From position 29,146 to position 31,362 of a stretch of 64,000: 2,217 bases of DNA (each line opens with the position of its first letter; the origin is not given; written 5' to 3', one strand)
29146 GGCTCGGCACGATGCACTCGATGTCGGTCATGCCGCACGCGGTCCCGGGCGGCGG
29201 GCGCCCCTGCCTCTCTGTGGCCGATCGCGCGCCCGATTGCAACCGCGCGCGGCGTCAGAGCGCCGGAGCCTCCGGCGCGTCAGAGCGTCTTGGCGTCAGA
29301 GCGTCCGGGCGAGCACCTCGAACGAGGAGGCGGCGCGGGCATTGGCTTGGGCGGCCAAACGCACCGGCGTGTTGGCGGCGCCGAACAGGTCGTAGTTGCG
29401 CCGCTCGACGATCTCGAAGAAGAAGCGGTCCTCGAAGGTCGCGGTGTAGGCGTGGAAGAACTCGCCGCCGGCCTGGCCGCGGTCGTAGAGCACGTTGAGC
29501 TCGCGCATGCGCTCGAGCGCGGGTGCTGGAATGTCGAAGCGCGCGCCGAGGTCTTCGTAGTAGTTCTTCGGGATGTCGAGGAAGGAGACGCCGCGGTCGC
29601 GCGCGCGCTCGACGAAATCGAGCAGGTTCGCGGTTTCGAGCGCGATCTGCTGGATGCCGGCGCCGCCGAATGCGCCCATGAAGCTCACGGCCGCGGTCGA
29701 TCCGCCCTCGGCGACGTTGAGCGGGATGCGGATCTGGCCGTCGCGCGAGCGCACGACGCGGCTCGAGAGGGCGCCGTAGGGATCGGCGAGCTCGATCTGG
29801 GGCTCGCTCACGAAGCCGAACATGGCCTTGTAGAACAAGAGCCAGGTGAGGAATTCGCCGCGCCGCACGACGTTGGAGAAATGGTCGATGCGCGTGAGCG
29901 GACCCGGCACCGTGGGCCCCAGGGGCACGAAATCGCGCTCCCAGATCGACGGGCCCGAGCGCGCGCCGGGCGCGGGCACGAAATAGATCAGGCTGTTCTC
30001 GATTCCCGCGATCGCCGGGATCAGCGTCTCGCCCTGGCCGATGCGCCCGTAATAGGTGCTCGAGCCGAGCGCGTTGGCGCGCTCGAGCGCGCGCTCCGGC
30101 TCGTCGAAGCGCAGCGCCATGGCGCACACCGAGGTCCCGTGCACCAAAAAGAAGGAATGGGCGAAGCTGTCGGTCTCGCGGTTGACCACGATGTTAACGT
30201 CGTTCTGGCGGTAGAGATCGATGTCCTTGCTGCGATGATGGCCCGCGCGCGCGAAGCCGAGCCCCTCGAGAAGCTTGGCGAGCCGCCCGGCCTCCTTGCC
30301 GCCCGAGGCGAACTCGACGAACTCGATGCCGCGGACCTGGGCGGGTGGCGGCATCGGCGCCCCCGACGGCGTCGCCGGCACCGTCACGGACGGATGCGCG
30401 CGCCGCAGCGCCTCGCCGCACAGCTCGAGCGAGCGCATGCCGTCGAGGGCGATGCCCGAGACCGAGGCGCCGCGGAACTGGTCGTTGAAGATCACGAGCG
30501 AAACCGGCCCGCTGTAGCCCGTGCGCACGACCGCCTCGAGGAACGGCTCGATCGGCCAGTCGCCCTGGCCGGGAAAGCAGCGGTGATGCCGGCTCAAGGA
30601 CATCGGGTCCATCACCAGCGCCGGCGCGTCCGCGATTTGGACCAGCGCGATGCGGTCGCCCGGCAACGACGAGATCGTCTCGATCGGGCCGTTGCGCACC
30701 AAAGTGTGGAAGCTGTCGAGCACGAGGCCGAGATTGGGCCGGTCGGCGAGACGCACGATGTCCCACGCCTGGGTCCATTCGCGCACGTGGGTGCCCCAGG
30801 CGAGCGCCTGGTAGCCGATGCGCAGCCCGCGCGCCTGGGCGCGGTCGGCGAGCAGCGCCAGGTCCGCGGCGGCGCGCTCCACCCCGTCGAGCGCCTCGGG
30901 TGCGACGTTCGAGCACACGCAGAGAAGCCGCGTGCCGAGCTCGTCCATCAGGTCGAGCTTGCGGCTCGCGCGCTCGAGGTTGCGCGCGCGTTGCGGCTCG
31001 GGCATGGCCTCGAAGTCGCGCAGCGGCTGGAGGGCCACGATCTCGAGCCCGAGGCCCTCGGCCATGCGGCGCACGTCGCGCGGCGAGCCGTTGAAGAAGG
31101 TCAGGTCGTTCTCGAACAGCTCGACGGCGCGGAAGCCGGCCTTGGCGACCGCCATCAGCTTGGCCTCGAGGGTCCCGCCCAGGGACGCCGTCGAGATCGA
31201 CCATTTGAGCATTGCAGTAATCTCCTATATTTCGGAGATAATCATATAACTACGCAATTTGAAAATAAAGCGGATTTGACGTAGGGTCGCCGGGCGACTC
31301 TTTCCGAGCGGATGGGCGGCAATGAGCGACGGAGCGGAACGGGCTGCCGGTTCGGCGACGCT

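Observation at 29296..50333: Hydroaromatic (quinate/shikimate) utilisation island with duplicated uptake-dehydrogenase modules but no ring-cleavage dioxygenase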

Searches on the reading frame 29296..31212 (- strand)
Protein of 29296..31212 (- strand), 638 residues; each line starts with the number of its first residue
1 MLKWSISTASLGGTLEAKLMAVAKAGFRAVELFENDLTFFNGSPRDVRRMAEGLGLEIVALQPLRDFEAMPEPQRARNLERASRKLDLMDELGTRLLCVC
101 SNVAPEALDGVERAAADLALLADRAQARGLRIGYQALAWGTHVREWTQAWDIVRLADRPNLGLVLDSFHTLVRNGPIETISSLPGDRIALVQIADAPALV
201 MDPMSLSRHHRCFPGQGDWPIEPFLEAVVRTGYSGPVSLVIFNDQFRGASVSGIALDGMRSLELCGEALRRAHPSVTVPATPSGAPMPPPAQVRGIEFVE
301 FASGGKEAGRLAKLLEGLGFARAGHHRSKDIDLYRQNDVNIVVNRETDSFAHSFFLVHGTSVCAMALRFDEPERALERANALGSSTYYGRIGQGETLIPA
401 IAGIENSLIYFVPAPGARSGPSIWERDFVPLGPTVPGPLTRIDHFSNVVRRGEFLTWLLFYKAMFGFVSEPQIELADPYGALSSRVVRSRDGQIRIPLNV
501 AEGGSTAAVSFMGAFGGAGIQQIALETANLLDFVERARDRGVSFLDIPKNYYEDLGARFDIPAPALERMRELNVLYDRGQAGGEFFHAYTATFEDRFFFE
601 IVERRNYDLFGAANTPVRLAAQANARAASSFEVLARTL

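Call 7: search_protein_families(library=pfam, proteins=[window:29296-31212:-])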
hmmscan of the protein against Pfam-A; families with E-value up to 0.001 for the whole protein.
window:29296-31212:- (638 aa): 4 families
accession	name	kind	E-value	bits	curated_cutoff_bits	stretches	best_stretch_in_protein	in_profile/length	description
PF01261.30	AP_endonuc_2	-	7.7e-37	127.8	31.1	1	21-260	3-244/249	Xylose isomerase-like TIM barrel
PF14696.12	Glyoxalase_5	-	1.3e-31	110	27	1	290-428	4-138/139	Hydroxyphenylpyruvate dioxygenase, HPPD, N-terminal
PF00903.31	Glyoxalase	-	1e-06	29.5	20.6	1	441-557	1-108/121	Glyoxalase/Bleomycin resistance protein/Dioxygenase superfamily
PF13669.12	Glyoxalase_4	-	0.00053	20.7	27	0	460-547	16-96/109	Glyoxalase/Bleomycin resistance protein/Dioxygenase superfamily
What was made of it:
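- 29296..31212 (-): QuiC1-type 3-dehydroshikimate dehydratase fused to an HPPD-like domain. This is the aromatising branch to protocatechuate. Pfam finds AP_endonuc_2 plus Glyoxalase_5 (call 7).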

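Call 9: search_protein_families(library=ncbifam, proteins=[window:29296-31212:-], max_evalue=0.00001)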
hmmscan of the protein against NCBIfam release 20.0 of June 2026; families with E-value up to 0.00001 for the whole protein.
window:29296-31212:- (638 aa): 2 families
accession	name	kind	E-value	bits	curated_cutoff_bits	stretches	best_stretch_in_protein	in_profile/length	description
NF042435.1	DhshikDhtase_QuiC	equivalog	2.3e-205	683.8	1200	1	3-629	2-630/635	3-dehydroshikimate dehydratase QuiC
TIGR01263.1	4HPPD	equivalog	2.1e-54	185.4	277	1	295-614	2-335/353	4-hydroxyphenylpyruvate dioxygenase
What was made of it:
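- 29296..31212 (-): The NCBIfam QuiC score is 684, below the equivalog cut-off of 1200 (call 9).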

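Call 16: find_encoding_contigs(protein=window:29296-31212:-, flank=10000, max_places=6)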
Protein window:29296-31212:- (638 aa): 3 contigs read that carry it; 2 places shown.
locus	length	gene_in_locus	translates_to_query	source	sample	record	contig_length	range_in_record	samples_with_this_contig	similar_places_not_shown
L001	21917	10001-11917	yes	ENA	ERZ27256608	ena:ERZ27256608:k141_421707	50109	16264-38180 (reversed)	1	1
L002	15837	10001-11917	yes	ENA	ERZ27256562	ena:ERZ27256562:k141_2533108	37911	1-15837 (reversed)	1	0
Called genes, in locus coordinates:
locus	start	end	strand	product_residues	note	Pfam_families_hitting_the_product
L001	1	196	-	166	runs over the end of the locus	PF04290:DctQ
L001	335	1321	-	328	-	PF03480:DctP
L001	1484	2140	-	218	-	PF00440:TetR_N, PF17938:TetR_C_29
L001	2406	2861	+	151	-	PF01220:DHquinase_II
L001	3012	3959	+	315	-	PF00682:HMGL-like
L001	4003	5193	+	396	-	PF02515:CoA_transf_3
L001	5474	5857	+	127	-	PF07883:Cupin_2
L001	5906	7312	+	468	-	PF00171:Aldedh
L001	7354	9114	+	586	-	PF02776:TPP_enzyme_N, PF00205:TPP_enzyme_M, PF02775:TPP_enzyme_C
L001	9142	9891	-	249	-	PF00392:GntR, PF07729:FCD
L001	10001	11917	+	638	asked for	PF01261:AP_endonuc_2, PF14696:Glyoxalase_5, PF00903:Glyoxalase (weak)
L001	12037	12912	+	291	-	PF08450:SGL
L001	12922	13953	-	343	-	PF01408:GFO_IDH_MocA, PF22725:GFO_IDH_MocA_C3, PF02894:GFO_IDH_MocA_C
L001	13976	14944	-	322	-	PF04909:Amidohydro_2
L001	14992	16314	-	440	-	PF00202:Aminotran_3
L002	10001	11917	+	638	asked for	PF01261:AP_endonuc_2, PF14696:Glyoxalase_5, PF00903:Glyoxalase (weak)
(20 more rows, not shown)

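Call 38: search_solved_structures(query=window:29296-31212:-, max_evalue=0.001, show_alignments=1)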
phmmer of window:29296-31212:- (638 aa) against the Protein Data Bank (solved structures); distinct sequences matched with E-value up to 0.001: 36.
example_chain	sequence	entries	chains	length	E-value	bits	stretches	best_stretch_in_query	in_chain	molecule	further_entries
5hmq_A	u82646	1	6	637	5.3e-181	606.6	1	3-629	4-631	4-hydroxyphenylpyruvate dioxygenase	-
1cjx_A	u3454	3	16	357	3.3e-48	167.9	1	290-615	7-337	4-HYDROXYPHENYLPYRUVATE DIOXYGENASE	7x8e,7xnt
9qmf_A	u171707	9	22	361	1.2e-44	156.1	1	290-615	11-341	4-hydroxyphenylpyruvate dioxygenase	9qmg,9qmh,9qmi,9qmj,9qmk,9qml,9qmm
1t47_A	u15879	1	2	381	1.9e-23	86.1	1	281-616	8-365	4-hydroxyphenylpyruvate dioxygenase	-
7yvv_A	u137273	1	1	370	2.5e-23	85.8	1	287-618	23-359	4-hydroxyphenylpyruvate dioxygenase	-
2r5v_A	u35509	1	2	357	1.3e-21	80.1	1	316-621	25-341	PCZA361.1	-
8jbw_A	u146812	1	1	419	1.6e-18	69.9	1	439-615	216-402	4-hydroxyphenylpyruvate dioxygenase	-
8xtv_A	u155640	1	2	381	5.4e-18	68.2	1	466-617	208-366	4-hydroxyphenylpyruvate dioxygenase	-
9lia_B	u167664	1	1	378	5.5e-18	68.1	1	466-617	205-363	4-hydroxyphenylpyruvate dioxygenase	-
3zgj_A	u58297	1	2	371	7.2e-18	67.7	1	323-619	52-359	4-HYDROXYPHENYLPYRUVIC ACID DIOXYGENASE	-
5ec3_A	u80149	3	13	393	3e-17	65.7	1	430-615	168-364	4-hydroxyphenylpyruvate dioxygenase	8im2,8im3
3isq_A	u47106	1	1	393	3.1e-17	65.7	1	430-615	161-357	4-hydroxyphenylpyruvate dioxygenase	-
1sqi_A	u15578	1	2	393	8.5e-16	60.9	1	457-615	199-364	4-hydroxyphenylpyruvic acid dioxygenase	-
1i60_A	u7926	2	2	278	1.1e-11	47.4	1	109-247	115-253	IOLI PROTEIN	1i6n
7cqs_A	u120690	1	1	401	4.1e-08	35.5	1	351-604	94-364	4-hydroxyphenylpyruvate dioxygenase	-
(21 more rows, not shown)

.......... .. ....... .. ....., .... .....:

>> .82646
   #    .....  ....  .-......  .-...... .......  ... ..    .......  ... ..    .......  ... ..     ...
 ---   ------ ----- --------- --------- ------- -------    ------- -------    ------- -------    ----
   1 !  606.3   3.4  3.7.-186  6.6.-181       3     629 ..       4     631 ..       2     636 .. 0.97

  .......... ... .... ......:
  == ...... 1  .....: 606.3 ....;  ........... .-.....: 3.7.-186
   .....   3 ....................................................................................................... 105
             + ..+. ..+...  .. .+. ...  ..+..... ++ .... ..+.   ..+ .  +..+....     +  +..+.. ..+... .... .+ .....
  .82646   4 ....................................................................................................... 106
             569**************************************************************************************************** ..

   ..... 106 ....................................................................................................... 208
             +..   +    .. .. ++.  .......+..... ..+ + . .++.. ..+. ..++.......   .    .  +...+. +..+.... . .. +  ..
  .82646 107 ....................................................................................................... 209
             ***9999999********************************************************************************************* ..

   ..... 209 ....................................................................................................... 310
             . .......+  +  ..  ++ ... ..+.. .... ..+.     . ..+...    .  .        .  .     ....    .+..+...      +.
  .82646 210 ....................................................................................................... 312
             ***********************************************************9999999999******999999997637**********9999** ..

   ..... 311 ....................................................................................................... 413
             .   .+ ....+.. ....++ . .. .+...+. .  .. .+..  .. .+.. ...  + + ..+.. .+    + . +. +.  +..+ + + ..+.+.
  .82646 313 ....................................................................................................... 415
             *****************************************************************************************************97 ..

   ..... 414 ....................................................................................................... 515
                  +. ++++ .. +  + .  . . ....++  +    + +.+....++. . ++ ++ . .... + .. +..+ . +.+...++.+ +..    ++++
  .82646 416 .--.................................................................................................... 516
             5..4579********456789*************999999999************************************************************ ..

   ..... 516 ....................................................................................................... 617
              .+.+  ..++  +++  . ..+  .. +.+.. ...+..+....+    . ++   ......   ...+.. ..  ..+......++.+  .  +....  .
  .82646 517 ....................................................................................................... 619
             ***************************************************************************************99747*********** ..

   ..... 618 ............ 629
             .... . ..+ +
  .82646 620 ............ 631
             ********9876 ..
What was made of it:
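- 29296..31212 (-): It scores 606.6 bits full length against 5HMQ (call 38).
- On QuiC1-type 3-dehydroshikimate dehydratase: It scores 606.6 bits over residues 3-629 against 5HMQ (call 38).
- Closest known: Canonical bacterial quinate/shikimate catabolism. Same: The upper steps are the same: AroE-family dehydrogenases, a type II dehydroquinase and a QuiC1-type fused dehydratase (calls 9, 38).
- Checked: It scores 606.6 bits over residues 3-629 against PDB 5HMQ (call 38).
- QuiC1 here is a clear ortholog of the characterised P. putida enzyme (call 38). QuiC1 scores 606.6 bits full length against the characterised enzyme structure 5HMQ (call 38).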
